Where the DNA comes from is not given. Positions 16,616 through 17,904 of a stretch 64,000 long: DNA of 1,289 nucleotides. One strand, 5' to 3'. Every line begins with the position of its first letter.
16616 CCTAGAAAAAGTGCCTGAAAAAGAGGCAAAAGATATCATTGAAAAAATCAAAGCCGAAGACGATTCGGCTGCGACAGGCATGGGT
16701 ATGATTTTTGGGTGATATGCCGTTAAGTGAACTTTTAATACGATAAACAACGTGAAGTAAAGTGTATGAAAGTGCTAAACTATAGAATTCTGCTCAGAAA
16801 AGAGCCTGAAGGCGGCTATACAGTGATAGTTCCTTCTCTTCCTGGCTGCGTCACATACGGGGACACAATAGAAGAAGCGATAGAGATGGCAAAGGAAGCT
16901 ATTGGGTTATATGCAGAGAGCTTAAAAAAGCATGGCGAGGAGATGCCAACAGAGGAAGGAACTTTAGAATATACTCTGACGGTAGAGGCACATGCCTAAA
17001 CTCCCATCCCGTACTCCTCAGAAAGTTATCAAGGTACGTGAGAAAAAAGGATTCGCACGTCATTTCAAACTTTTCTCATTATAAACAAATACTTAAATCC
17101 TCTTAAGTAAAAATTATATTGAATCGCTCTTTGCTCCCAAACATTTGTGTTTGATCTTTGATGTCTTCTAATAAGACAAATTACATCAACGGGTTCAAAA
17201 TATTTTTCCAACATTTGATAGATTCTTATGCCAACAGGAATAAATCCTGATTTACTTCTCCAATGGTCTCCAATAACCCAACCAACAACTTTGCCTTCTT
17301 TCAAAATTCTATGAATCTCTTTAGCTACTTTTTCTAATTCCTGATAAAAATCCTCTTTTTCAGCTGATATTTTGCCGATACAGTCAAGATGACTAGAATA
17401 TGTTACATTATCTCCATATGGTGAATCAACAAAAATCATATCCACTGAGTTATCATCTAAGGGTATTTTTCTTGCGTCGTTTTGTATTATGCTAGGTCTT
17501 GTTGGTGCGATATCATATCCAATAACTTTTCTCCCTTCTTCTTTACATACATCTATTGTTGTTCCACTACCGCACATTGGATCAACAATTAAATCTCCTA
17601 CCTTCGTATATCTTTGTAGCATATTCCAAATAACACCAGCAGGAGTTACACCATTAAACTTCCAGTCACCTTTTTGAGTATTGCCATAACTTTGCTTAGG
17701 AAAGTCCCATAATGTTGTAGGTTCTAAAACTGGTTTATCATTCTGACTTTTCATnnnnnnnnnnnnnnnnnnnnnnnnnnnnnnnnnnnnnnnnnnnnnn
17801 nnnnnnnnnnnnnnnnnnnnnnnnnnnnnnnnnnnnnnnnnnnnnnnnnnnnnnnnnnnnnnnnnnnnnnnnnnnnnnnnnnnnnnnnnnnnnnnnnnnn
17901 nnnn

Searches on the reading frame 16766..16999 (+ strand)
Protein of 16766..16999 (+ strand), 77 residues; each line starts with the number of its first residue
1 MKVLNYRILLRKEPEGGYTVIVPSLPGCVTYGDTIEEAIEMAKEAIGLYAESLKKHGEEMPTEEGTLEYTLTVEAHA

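Call 3: search_protein_families(library=pfam, proteins=[window:16766-16999:+], max_evalue=0.01)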
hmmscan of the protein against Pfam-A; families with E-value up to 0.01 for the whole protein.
window:16766-16999:+ (77 aa): 1 family
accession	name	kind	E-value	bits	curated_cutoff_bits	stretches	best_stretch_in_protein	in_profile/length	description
PF15919.11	HicB_lk_antitox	-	5.8e-14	52.7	27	1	6-67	1-61/123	HicB_like antitoxin of bacterial toxin-antitoxin system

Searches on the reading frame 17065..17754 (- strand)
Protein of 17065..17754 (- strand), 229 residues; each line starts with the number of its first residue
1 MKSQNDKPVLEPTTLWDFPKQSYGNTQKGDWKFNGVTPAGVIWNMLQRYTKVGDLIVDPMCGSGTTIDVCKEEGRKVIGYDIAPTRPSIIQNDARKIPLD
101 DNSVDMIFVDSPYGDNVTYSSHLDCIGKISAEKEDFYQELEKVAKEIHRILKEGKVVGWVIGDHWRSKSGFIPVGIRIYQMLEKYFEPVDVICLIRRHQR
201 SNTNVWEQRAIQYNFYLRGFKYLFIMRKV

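Call 3: search_protein_families(library=pfam, proteins=[window:17065-17754:-], max_evalue=0.01)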
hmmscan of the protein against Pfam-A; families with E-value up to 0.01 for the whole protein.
window:17065-17754:- (229 aa): 5 families
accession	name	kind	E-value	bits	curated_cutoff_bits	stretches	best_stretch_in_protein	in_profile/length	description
PF01555.25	N6_N4_Mtase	-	1.7e-22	80.9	26.7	2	10-88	138-217/221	DNA methylase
PF01170.24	UPF0020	-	8.7e-08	32.5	22.3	1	51-65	27-41/197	RMKL-like, methyltransferase domain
PF05148.21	Methyltransf_8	-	4.4e-07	30.4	27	1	36-108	57-128/219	Hypothetical methyltransferase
PF08241.18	Methyltransf_11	-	5.5e-07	30.6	21.2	1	60-109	4-66/95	Methyltransferase domain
PF13649.12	Methyltransf_25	-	8.5e-05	23.6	27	1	56-154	1-96/97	Methyltransferase domain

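Call 4: search_protein_families(library=padloc, proteins=[window:17065-17754:-], max_evalue=0.01)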
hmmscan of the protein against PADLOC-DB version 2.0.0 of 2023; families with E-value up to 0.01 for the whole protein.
window:17065-17754:- (229 aa): 67 families (the best 25 are shown)
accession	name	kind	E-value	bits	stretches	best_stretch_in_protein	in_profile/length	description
PDLC03376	MTase_II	-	3.8e-25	87.2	2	89-228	111-249/249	Type II methyltransferase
PDLC03353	MTase_II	-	2.4e-23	81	2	14-85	174-241/260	Type II methyltransferase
PDLC03351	MTase_II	-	6.6e-20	69.6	2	103-228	220-347/348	Type II methyltransferase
PDLC03371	MTase_II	-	3.5e-14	50.9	1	10-85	172-243/260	Type II methyltransferase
PDLC03387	MTase_II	-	3.5e-14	50.6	2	35-84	216-265/289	Type II methyltransferase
PDLC03299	MTase_II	-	6.9e-14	50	2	11-83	176-246/296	Type II methyltransferase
PDLC04134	mad2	-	4.4e-13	46.9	1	53-196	292-427/492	mads_2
PDLC03350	MTase_II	-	9.8e-12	42.9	2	38-91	239-292/312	Type II methyltransferase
PDLC03319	MTase_II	-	2.6e-11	41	1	86-136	274-324/503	Type II methyltransferase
PDLC03714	oMTase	-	5.5e-10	37.1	2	136-226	42-123/279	orphan methyltransferase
PDLC03316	MTase_II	-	7.4e-10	36.3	1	84-169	35-118/390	Type II methyltransferase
PDLC03322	MTase_II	-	1.1e-09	35.7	2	47-106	59-116/446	Type II methyltransferase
PDLC03239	MTase_II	-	1.2e-09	35.3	1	12-132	48-174/442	Type II methyltransferase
PDLC03216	MTase_II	-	1.8e-09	35.1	1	37-81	198-242/364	Type II methyltransferase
PDLC03320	MTase_II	-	2.3e-09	34.9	1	36-92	216-272/289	Type II methyltransferase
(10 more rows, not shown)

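Call 5: search_protein_families(library=ncbifam, proteins=[window:17065-17754:-], max_evalue=0.01)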
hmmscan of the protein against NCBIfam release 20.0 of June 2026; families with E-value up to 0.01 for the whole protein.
window:17065-17754:- (229 aa): 10 families
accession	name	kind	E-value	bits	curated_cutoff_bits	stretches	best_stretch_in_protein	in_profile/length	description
NF008572.0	PRK11524.1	equivalog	6.6e-11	41.9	292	2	12-82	176-244/294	adenine-specific DNA-methyltransferase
NF050803.1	DnaMtaseCcrMCaul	equivalog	1.1e-08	34.4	830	1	32-82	185-235/350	adenine-specific DNA-methyltransferase CcrM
TIGR01177.1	TIGR01177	hypoth_equivalog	1.8e-07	30.8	316.55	1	51-126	181-273/330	TIGR01177 family methyltransferase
NF045667.1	MTase_DVU1556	equivalog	3.4e-05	23.4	155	1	51-109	21-90/213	DVU_1556 family methyltransferase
NF010253.0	PRK13699.1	subfamily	4.6e-05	23.2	244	0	38-82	149-193/226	DNA methyltransferase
NF040721.1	Trm14_Arch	equivalog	0.0001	21.6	280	0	86-148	272-328/370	tRNA (guanine(6)-N2)-methyltransferase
NF033398.1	rRNA_meth_EmtA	equivalog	0.0059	16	625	0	52-124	187-272/336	EmtA family 23S rRNA (guanine(2470)) methyltransferase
TIGR01934.1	MenG_MenH_UbiE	subfamily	0.0084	15.4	158.35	0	56-107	43-110/223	ubiquinone/menaquinone biosynthesis methyltransferase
NF040850.1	Trm14_Thcoccales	equivalog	0.0091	14.9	480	0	49-66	213-231/365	tRNA (guanine(6)-N2)-methyltransferase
NF001244.0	PRK00216.1-5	equivalog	0.0096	15.2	216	0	53-105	49-120/236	bifunctional demethylmenaquinone methyltransferase/2-methoxy-6-polyprenyl-1,4-benzoquinol methylase UbiE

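Call 89: search_solved_structures(query=window:17065-17754:-, max_evalue=0.001, show_alignments=1)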
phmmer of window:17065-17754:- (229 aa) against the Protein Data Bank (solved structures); distinct sequences matched with E-value up to 0.001: 8.
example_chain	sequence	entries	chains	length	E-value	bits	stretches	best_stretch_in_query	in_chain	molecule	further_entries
2zie_A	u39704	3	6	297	4.5e-08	36.2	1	42-98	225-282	Putative modification methylase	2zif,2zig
6pbd_A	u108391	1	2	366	6.5e-06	29.2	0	37-82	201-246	Modification methylase CcrMI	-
9c3u_A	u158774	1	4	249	1.2e-05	28.2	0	37-85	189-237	Methyltransferase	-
8urk_A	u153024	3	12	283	1.4e-05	28.1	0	37-85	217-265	Methyltransferase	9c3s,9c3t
1eg2_A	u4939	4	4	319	9.9e-05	25.3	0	11-94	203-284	MODIFICATION METHYLASE RSRI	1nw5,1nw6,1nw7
1nw8_A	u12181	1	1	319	0.00013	24.9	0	11-94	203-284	MODIFICATION METHYLASE RSRI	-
8s9m_A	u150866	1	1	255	0.00021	24.2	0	48-84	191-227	DNA cytosine-N4 methyltransferase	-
8s9n_A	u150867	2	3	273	0.00026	23.9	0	48-84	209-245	DNA cytosine-N4 methyltransferase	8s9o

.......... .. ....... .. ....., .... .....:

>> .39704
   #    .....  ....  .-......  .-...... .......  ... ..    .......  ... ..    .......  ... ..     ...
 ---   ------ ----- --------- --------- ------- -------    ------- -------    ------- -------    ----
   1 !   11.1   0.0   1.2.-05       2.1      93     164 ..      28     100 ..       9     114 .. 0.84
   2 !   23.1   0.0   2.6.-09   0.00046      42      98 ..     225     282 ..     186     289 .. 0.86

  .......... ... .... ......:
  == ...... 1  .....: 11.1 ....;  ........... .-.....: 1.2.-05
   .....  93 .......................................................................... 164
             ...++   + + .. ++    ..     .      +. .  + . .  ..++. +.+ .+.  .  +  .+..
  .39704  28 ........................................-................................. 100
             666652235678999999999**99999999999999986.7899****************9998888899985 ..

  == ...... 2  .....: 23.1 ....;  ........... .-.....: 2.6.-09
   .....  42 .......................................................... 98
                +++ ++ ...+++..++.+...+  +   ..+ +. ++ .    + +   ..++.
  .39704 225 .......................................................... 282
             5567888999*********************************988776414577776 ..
